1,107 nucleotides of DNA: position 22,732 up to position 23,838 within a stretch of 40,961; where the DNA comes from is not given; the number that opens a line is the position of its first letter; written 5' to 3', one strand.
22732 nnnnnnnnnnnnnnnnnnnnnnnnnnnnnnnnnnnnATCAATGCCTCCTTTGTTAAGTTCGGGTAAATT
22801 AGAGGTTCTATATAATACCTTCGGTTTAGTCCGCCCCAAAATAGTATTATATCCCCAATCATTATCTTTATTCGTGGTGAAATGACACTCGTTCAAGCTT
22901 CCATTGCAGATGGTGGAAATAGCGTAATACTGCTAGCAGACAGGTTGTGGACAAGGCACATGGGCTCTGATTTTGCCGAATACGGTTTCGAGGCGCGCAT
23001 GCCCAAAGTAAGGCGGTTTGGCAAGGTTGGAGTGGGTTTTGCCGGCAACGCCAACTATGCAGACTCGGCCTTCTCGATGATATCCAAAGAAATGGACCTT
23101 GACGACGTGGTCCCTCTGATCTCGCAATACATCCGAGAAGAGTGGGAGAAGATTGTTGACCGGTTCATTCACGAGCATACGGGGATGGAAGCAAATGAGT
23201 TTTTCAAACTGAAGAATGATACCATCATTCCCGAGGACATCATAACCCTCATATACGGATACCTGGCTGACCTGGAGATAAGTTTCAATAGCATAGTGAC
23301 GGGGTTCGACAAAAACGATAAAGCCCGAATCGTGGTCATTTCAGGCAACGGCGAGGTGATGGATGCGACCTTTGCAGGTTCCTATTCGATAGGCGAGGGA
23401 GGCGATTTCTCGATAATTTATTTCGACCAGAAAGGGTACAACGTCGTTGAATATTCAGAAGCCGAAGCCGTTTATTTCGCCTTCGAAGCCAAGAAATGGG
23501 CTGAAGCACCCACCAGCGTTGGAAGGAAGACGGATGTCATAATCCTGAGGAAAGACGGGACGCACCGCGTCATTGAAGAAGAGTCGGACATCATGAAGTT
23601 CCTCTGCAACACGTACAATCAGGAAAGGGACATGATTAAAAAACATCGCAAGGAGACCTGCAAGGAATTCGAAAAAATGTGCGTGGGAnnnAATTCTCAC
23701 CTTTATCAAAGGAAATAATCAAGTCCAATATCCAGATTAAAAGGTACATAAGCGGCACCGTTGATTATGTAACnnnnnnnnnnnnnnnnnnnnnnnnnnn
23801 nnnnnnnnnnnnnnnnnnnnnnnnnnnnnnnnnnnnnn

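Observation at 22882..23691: An orphan proteasome-beta-like Ntn hydrolase with Thr directly after the initiator Met, divergent from the thermosome gene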

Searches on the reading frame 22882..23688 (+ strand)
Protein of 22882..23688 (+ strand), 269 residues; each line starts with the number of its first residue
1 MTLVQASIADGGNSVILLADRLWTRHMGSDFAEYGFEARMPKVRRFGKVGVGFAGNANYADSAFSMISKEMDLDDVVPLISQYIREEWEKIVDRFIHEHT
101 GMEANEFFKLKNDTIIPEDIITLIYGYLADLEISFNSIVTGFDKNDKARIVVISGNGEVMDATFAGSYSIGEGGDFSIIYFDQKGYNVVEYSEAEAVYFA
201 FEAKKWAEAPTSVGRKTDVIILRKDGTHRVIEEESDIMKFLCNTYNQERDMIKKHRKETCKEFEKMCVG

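Call 3: search_protein_families(library=pfam, proteins=[window:22882-23688:+], max_evalue=10)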
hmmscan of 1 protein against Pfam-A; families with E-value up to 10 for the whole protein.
window:22882-23688:+ (269 aa): 1 family
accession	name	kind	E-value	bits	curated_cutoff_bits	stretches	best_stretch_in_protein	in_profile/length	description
PF00227.31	Proteasome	-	0.0095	16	22.4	1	135-185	105-153/189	Proteasome subunit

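Call 4: search_protein_families(library=ncbifam, proteins=[window:22882-23688:+], max_evalue=10)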
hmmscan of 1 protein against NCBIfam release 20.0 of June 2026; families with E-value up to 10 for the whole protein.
window:22882-23688:+ (269 aa): 3 families
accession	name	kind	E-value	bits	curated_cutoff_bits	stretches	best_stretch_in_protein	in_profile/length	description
NF003964.0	PRK05456.1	equivalog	0.0059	16.3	137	1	146-177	106-136/179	ATP-dependent protease subunit HslV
NF006149.0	PRK08296.1-1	equivalog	0.011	14.2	730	1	34-115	128-208/568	hypothetical protein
TIGR03692.1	ATP_dep_HslV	equivalog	0.015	15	157.75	1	146-177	99-129/171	HslVU peptidase proteolytic subunit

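Call 5: search_solved_structures(query=window:22882-23688:+, max_evalue=10, show_alignments=2)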
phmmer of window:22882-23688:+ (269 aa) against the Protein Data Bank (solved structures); distinct sequences matched with E-value up to 10: 11.
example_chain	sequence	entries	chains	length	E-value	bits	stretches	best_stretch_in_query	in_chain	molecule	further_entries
7esz_A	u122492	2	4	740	0.16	14.5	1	42-134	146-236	BACTERIA FACTOR B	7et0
1m4y_A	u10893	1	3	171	0.27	13.7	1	146-178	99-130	ATP-dependent protease hslV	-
6agb_H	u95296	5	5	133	0.46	13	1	139-248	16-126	Ribonucleases P/MRP protein subunit POP8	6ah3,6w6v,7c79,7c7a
7nbb_D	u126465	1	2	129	0.47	13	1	30-76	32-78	Synthetic nanobody NbSL3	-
7qve_k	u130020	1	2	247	0.51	12.8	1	176-237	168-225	Proteasome subunit alpha type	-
7a8t_B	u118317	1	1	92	0.57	12.7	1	25-82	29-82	Myozenin-1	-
1qqh_A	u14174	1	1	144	0.84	12.1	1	170-226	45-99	PAPILLOMAVIRUS TRANSCRIPTION FACTOR E2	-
3ty6_A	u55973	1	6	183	1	11.8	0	146-178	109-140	ATP-dependent protease subunit HslV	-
2pbp_A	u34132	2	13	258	1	11.8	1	137-161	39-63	Enoyl-CoA hydratase subunit I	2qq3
1od7_A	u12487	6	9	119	1.1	11.7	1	120-175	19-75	SIALOADHESIN | PROTEIN (SIALOADHESIN)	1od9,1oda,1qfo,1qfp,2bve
1url_A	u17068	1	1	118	1.2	11.7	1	120-175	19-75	SIALOADHESIN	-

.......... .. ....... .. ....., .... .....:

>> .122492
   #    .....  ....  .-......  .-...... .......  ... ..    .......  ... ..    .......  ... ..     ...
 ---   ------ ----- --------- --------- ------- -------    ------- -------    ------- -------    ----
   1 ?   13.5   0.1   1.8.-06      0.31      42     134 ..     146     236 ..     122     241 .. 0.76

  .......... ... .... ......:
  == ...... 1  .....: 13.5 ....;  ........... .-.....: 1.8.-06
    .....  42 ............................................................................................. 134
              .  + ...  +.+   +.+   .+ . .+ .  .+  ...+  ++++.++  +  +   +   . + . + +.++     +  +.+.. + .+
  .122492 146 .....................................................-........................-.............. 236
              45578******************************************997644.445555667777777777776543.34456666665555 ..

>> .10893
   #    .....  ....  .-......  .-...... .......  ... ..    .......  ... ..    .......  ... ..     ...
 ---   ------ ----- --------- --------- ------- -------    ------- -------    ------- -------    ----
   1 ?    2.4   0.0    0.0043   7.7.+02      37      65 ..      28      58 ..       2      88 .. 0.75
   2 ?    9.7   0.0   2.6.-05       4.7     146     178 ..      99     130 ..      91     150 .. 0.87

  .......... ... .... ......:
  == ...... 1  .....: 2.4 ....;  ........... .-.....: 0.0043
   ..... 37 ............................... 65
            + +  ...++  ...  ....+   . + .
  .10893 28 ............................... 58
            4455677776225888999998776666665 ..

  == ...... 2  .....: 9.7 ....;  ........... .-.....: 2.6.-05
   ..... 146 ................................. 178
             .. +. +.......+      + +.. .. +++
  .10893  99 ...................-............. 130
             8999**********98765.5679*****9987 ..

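Call 6: find_homologous_proteins(query=window:22882-23688:+, max_evalue=0.001)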
Query window:22882-23688:+ (269 aa): 25 proteins with E <= 0.001 among 450 candidates.
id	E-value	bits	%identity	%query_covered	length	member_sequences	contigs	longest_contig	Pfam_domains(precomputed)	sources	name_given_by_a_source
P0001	1.6e-158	544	100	90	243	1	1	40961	-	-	-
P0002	2.0e-97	344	57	100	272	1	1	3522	-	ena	-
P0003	1.3e-84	302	50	100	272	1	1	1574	-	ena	-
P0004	2.6e-60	222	44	99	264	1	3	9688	PF00227.32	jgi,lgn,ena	jgi:hypothetical protein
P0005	1.9e-59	219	46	96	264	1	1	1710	PF00227.32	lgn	-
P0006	3.1e-58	215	45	91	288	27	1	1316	-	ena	-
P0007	5.9e-58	214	44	98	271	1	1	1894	-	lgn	-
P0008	8.1e-58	214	44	100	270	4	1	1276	-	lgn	-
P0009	3.9e-56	208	43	100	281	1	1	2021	-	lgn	-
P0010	4.1e-56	208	44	97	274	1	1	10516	PF00227.32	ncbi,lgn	-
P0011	4.5e-56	208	41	99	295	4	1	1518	-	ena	-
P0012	9.3e-56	207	42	100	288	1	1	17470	-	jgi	jgi:hypothetical protein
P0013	2.1e-55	206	43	99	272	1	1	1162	PF00227.32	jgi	-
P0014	3.3e-55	205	41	100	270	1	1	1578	-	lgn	-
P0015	1.4e-54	203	40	99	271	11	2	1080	-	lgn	-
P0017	1.2e-53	200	40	97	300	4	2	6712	-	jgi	jgi:hypothetical protein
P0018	6.4e-53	198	43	96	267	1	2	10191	PF00227.32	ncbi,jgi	ncbi:MAG: hypothetical protein ACTSX2_05345 [Candidatus Thorarchaeota archaeon]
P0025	1.8e-30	124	35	83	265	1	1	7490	PF00227.32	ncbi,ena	-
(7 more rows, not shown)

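Call 10: search_solved_structures(query=A1, max_evalue=1, show_alignments=3)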
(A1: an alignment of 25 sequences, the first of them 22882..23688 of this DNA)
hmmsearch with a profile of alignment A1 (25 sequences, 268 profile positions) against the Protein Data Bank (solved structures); distinct sequences matched with E-value up to 1: 65 (the best 60 are shown).
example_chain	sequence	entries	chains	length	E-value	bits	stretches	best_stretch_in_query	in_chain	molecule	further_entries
9f9p_H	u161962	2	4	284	4.3e-05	26.4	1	111-207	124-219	Proteasome subunit beta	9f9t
3h4p_A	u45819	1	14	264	4.8e-05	26.2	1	124-260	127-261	Proteasome subunit alpha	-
3h4p_a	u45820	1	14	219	9.9e-05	25.2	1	121-252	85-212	Proteasome subunit beta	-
6td5_H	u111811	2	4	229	0.00039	23.2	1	126-207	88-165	Proteasome subunit beta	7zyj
4hnz_A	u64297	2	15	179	0.00055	22.7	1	11-73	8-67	HslVU complex proteolytic subunit, putative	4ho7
6qm7_H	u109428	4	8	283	0.00061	22.6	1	126-207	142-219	Proteasome beta1 chain | Proteasome subunit beta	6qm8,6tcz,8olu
9fst_N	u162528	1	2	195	0.0028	20.4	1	122-198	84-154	Proteasome subunit beta type-9,Proteasome subunit beta type-1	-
9frw_N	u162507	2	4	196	0.0028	20.4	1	122-198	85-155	Proteasome subunit beta type-9,Proteasome subunit beta type-1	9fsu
9qai_N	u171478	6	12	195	0.0029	20.4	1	122-198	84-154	Proteasome subunit beta type-1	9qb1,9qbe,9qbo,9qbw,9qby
4v7o_AB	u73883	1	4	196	0.0029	20.4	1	121-198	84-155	Proteasome component PRE3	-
1fnt_H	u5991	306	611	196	0.0029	20.4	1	121-198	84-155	PROTEASOME COMPONENT PRE3 | Proteasome subunit beta type-1 | 20S PROTEASOME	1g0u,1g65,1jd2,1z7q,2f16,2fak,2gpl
1ryp_H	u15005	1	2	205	0.0033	20.2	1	122-198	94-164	20S PROTEASOME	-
5cz5_N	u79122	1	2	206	0.0033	20.2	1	122-198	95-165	Proteasome subunit beta type-1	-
5fgi_N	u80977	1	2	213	0.0035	20.1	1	122-198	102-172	Proteasome subunit beta type-1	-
7ls5_H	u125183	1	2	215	0.0036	20.1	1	122-198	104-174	Proteasome subunit beta type-1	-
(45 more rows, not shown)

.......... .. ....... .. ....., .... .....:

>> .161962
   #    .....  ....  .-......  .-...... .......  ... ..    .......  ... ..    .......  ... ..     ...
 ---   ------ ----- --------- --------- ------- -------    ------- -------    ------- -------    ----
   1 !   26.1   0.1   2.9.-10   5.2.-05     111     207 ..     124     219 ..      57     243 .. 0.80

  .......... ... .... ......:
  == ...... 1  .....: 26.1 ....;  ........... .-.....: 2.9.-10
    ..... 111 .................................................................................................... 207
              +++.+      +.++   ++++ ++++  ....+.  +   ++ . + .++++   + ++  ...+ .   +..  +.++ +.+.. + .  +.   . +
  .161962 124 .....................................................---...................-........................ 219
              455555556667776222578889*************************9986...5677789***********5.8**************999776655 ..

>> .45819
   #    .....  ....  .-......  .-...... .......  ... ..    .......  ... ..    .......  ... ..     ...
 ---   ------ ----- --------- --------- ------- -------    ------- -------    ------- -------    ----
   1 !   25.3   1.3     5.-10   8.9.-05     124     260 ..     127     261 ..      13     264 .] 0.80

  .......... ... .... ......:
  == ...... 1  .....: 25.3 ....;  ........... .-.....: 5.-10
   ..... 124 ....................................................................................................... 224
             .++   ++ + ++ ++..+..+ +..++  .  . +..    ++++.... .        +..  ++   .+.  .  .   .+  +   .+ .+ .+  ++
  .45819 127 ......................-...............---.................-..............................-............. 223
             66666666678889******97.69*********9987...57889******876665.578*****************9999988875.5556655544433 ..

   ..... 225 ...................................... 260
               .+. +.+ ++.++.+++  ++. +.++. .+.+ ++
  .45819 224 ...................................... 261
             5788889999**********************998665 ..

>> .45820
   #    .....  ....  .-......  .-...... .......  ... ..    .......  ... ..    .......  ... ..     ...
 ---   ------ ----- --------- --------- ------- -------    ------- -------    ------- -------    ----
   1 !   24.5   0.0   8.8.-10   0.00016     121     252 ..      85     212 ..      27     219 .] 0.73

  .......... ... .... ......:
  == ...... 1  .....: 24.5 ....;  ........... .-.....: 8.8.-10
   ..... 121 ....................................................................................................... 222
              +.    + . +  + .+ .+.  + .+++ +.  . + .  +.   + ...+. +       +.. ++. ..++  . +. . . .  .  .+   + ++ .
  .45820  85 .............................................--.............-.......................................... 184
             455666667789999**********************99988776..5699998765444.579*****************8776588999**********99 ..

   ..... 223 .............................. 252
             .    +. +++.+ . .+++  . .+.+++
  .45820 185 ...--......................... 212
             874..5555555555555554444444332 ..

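Call 11: search_protein_families(library=pfam, alignment_id=A1, max_evalue=1)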
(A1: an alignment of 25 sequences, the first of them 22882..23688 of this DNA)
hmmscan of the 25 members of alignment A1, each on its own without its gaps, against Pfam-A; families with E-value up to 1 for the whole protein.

A. member 1, window:22882-23688:+ (269 aa): 1 family
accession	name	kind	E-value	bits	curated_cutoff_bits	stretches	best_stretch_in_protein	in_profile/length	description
PF00227.31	Proteasome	-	0.0095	16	22.4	1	135-185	105-153/189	Proteasome subunit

B. families by the number of members that match (of 25 scanned): 23 families
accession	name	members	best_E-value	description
PF00227.31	Proteasome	24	4.1e-07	Proteasome subunit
PF00929.31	RNase_T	3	0.057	Exonuclease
PF04577.19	Glyco_transf_61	2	0.027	Glycosyltransferase 61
PF08491.16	SE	2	0.073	Squalene epoxidase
PF18135.7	Type_ISP_C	1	0.047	Type ISP C-terminal specificity domain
PF19848.4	DUF6323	1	0.072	Family of unknown function (DUF6323)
PF18903.5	DUF5659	1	0.074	Domain of unknown function (DUF5659)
PF22377.2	TarS_C2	1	0.077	TarS C-terminal domain 2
PF12464.13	Mac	1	0.093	Maltose acetyltransferase hexapeptide capping motif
PF23365.1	DUF7090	1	0.11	Family of unknown function (DUF7090)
PF10635.14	DisA-linker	1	0.12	DisA bacterial checkpoint controller linker region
PF00482.28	T2SSF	1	0.14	Type II secretion system (T2SS), protein F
PF13326.11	PSII_Pbs27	1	0.15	Photosystem II Pbs27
PF25794.1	SACS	1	0.16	Sacsin domain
PF25569.1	TPR_ZFYVE26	1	0.16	ZFYVE26-like, TPR repeats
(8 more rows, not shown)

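Call 13: predict_structure(alignment_id=A1)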
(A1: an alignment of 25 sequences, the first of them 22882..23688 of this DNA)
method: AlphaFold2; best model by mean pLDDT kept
length: 269 residues; sequences in the alignment: 25
mean_pLDDT: 92.6   pTM: 0.87
mean pLDDT of the five models: 92.6, 91.7, 90.4, 90.1, 87.6
residues with pLDDT >= 90: 218; 70-90: 43; 50-70: 8; < 50: 0
segments of 3 or more residues with pLDDT < 50: none
pLDDT, mean of each block of 10 residues (from residue 1): 95 97 75 81 95 92 94 96 95 94 91 82 92 92 97 96 96 93 93 97 91 91 97 96 96 96 89
secondary structure, 60 per line:
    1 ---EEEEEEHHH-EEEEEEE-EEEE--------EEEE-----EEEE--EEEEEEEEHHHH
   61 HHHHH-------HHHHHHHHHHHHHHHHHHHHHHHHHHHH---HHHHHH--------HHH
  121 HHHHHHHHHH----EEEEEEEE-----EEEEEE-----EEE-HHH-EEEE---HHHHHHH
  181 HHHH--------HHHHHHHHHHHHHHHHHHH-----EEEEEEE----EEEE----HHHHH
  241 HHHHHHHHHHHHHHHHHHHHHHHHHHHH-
elements in order: E4-9 E14-20 E22-25 E34-37 E43-46 E49-56 H57-65 H73-100 H104-109 H118-130 E135-142 E148-153 E159-161 E167-170 H174-184 H193-211 E217-223 E228-231 H236-268

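Call 17: fold_search(model_id=the predicted structure, library=pdb)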
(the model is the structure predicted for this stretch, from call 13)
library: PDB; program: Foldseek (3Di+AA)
matches with E <= 10: 1193; with E <= 0.001: 928
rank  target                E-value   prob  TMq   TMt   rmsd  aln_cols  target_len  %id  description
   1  8ysx_T                2.7e-11  1.00  0.48  0.65  11.6       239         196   12  canine immunoproteasome 20S subunit in complex with compound 2 (released 2024-07-31)
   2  9bv1_I                3.5e-11  1.00  0.55  0.57  11.6       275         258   13  M2A Midnolin-Proteasome (translocating) (released 2025-06-11)
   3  6z46_A                3.9e-11  1.00  0.50  0.61   6.8       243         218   16  Structure of the S. acidocaldarius 20S proteasome (Saci0613/Saci0662) (released 2020-08-05)
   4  9bv3_I                5.2e-11  1.00  0.55  0.58  11.5       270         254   15  M1B Midnolin-Proteasome (released 2025-06-11)
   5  8qyl_B                5.2e-11  1.00  0.52  0.57  11.7       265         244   14  Human 20S proteasome assembly intermediate structure 2 (released 2024-02-21)
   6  5nyg_B                5.9e-11  1.00  0.56  0.64   5.6       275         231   15  Anbu (Gly-1) mutant from Hyphomicrobium sp. strain MC1 - SG P2(1)2(1)2(1) (released 2017-05-24)
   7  9hmn_C                5.9e-11  1.00  0.55  0.57  11.6       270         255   15  CryoEM structure of human 20S proteasome in complex with proteasome inhibitor Salinosporamid A (released 2025-03-05)
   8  7awe_Q                7.0e-11  1.00  0.54  0.57  11.4       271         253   14  HUMAN IMMUNOPROTEASOME 20S PARTICLE IN COMPLEX WITH [(1R)-2-(1-benzofuran-3-yl)-1-{[(1S,2R,4R)-7-oxabicyclo[2.2.1]hept (released 2021-06-09)
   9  5nyg_G                7.5e-11  1.00  0.56  0.65   5.2       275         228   15  Anbu (Gly-1) mutant from Hyphomicrobium sp. strain MC1 - SG P2(1)2(1)2(1) (released 2017-05-24)
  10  6r70_J                7.5e-11  1.00  0.48  0.64  11.5       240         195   14  Endogeneous native human 20S proteasome (released 2019-07-03)
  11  7naq_B                7.9e-11  1.00  0.56  0.65  11.2       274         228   14  Human PA200-20S proteasome complex (released 2022-11-02)
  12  5nyg_E                7.9e-11  1.00  0.57  0.66   5.2       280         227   16  Anbu (Gly-1) mutant from Hyphomicrobium sp. strain MC1 - SG P2(1)2(1)2(1) (released 2017-05-24)
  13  4eu2_K                8.4e-11  1.00  0.49  0.66  11.4       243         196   15  Crystal structure of 20s proteasome with novel inhibitor K-7174 (released 2013-05-01)
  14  3unb_J                8.9e-11  1.00  0.48  0.64  11.6       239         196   13  Mouse constitutive 20S proteasome in complex with PR-957 (released 2012-02-29)
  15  8azk_K                8.9e-11  1.00  0.47  0.62  11.5       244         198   14  Bovine 20S proteasome, untreated (released 2024-03-20)
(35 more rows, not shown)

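Call 18: search_protein_representatives(protein=window:22882-23688:+)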
Query: 269 residues. Proteins with E-value up to 0.001 (for the whole library): 269; up to 1e-10: 37; up to 1e-30: 11. The best 150 are listed.
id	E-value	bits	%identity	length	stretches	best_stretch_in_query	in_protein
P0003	4.1e-85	301.6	50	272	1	1-267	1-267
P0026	1.6e-63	230.9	46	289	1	1-260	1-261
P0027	1.2e-56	208.3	40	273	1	1-265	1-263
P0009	1.2e-56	208.3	44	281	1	1-265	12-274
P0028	3.4e-55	203.6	41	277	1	1-261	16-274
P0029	2.9e-51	190.7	41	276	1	1-261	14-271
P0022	1.5e-46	175.3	42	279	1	1-262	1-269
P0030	4.5e-43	163.8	34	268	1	1-262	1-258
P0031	1.2e-34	136.2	34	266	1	1-256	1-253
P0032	4.6e-32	127.7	36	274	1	1-259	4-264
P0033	8.7e-32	126.8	36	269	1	1-256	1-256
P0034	2.9e-30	121.8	40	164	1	1-163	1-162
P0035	7.9e-29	117.1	33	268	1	1-260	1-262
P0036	8.7e-27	110.4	34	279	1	1-258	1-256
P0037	2.5e-26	109.0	63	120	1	1-89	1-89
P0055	1.4e-11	60.7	25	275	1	2-263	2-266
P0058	2.7e-11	59.7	27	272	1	1-265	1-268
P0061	2.8e-10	56.3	27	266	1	1-257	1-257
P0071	1.4e-08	50.7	26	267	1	2-254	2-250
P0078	2.3e-07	46.8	22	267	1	1-263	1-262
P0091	8.8e-07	44.9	25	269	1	1-260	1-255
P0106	2.3e-06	43.5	23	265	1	2-263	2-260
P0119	6.2e-06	42.1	24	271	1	2-259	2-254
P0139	1.8e-05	40.6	27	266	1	1-266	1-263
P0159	4.1e-05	39.4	26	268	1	1-255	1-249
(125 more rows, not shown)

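Call 22: search_protein_families(library=pfam, proteins=[P0055, P0058, P0061, P0071, P0078, P0091, P0106, P0119, P0139, P0159], max_evalue=0.01)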
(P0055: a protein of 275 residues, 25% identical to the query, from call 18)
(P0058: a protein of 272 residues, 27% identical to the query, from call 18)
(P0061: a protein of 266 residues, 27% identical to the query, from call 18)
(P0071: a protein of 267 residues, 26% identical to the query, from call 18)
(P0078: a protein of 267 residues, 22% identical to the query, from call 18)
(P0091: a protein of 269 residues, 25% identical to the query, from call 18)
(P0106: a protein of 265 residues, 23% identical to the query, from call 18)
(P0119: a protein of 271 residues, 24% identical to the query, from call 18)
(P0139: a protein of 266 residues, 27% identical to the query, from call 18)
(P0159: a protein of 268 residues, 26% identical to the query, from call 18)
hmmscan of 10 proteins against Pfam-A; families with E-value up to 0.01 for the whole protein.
P0055 (275 aa): 1 family
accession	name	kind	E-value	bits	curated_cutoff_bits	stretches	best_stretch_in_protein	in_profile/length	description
PF00227.31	Proteasome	-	3.1e-08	33.9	22.4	1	137-212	101-174/189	Proteasome subunit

P0058 (272 aa): 1 family
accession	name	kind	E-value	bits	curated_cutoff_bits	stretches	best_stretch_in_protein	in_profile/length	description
PF00227.31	Proteasome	-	4.8e-06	26.8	22.4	1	136-207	103-173/189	Proteasome subunit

P0061 (266 aa): 1 family
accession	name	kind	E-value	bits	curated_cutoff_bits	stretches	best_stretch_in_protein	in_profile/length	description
PF00227.31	Proteasome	-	4e-09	36.8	22.4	1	128-202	94-169/189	Proteasome subunit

P0071 (267 aa): 1 family
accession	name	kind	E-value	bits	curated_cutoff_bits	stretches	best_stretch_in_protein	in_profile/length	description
PF00227.31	Proteasome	-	2.4e-05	24.5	22.4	0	136-181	105-149/189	Proteasome subunit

P0078 (267 aa): 1 family
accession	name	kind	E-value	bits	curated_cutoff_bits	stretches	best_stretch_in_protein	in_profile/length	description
PF00227.31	Proteasome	-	6.3e-10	39.4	22.4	1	139-198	105-161/189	Proteasome subunit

P0091 (269 aa): 0 families

P0106 (265 aa): 1 family
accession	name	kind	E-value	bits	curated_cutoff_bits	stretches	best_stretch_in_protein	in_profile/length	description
PF00227.31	Proteasome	-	2.5e-10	40.7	22.4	1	135-210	101-175/189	Proteasome subunit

P0119 (271 aa): 0 families

P0139 (266 aa): 1 family
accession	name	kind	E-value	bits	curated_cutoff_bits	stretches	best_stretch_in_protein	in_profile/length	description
PF00227.31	Proteasome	-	5.3e-06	26.6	22.4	0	134-203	102-169/189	Proteasome subunit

P0159 (268 aa): 1 family
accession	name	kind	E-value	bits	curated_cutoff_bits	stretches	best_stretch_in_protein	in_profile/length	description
PF00227.31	Proteasome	-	1e-18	68.1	22.4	2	125-196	97-167/189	Proteasome subunit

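Call 23: search_protein_families(library=padloc, proteins=[window:22882-23688:+, P0055, P0058, P0061, P0071, P0078, P0091, P0106, P0119, P0139], max_evalue=0.01)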
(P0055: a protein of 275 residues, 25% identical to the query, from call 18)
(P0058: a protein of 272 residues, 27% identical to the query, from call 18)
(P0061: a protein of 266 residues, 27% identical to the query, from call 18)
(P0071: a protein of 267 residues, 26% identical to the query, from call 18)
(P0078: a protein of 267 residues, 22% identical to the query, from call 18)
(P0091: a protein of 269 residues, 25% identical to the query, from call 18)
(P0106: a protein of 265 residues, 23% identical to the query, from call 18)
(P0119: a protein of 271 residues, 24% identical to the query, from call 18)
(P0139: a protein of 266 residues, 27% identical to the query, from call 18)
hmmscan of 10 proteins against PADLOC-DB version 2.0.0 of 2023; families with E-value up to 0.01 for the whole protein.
window:22882-23688:+ (269 aa): 0 families

P0055 (275 aa): 0 families

P0058 (272 aa): 0 families

P0061 (266 aa): 0 families

P0071 (267 aa): 0 families

P0078 (267 aa): 0 families

P0091 (269 aa): 0 families

P0106 (265 aa): 0 families

P0119 (271 aa): 0 families

P0139 (266 aa): 1 family
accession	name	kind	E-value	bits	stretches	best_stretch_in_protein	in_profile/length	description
PDLC00824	Cyclase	-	0.0035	14.2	0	7-83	283-359/466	oligonucleotide-cyclase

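Call 24: search_protein_families(library=phrogs, proteins=[window:22882-23688:+, P0055, P0058, P0061, P0071, P0078, P0091, P0106, P0119, P0139], max_evalue=0.01)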
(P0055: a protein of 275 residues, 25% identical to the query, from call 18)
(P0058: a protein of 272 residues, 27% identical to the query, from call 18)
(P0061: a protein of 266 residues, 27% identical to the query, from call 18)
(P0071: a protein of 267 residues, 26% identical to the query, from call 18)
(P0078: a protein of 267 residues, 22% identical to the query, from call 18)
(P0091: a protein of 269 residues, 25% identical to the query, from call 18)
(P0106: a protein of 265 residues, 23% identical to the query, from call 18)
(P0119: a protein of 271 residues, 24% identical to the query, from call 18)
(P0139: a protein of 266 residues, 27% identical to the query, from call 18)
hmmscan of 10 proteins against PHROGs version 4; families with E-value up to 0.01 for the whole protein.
window:22882-23688:+ (269 aa): 0 families

P0055 (275 aa): 1 family
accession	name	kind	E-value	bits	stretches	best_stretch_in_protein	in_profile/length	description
phrog_25403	-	unknown function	0.0024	19.2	0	226-265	67-106/122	-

P0058 (272 aa): 0 families

P0061 (266 aa): 0 families

P0071 (267 aa): 0 families

P0078 (267 aa): 0 families

P0091 (269 aa): 1 family
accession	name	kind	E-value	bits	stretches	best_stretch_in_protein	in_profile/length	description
phrog_5126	-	unknown function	0.00029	21.9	1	85-128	66-109/128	-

P0106 (265 aa): 0 families

P0119 (271 aa): 0 families

P0139 (266 aa): 0 families

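Call 26: find_encoding_contigs(protein=P0012, flank=6000, max_places=3)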
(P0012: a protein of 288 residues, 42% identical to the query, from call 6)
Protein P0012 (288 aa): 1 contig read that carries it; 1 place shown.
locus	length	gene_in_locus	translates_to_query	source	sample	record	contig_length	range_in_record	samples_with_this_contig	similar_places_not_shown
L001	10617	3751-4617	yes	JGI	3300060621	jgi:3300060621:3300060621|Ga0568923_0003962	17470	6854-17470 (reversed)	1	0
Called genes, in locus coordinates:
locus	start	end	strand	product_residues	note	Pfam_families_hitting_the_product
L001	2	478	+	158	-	?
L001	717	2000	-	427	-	PF00589:Phage_integrase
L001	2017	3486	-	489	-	PF00589:Phage_integrase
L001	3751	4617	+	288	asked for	-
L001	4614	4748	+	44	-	-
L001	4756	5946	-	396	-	PF01609:DDE_Tnp_1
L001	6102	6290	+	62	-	-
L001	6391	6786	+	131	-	PF03852:Vsr, PF04480:DUF559 (weak)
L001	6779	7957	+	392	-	PF00145:DNA_methylase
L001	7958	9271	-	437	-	PF01844:HNH (weak)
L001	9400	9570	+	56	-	-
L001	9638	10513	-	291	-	PF05681:Fumerase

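Call 27: find_encoding_contigs(protein=P0010, flank=6000, max_places=3)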
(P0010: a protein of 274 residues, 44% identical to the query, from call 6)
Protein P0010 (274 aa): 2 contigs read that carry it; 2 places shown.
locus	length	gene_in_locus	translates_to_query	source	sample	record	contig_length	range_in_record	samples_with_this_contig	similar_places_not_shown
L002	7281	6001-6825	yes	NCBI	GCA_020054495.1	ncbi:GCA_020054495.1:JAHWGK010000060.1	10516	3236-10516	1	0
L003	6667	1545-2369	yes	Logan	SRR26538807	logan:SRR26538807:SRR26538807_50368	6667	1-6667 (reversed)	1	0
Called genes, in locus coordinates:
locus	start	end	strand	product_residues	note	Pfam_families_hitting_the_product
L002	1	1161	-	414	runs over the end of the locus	PF00764:Arginosuc_synth, PF20979:Arginosuc_syn_C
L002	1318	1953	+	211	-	PF13840:ACT_7 (weak)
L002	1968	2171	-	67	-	-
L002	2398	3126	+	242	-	-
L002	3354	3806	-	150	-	-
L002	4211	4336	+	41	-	-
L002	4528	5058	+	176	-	PF14126:DUF4293 (faint)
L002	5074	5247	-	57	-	-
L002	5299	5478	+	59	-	-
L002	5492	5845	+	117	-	-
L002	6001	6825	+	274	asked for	PF00227:Proteasome (weak)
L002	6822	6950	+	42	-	-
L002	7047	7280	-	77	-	?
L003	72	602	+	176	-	PF14126:DUF4293 (faint)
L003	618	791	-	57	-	-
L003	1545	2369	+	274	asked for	PF00227:Proteasome (weak)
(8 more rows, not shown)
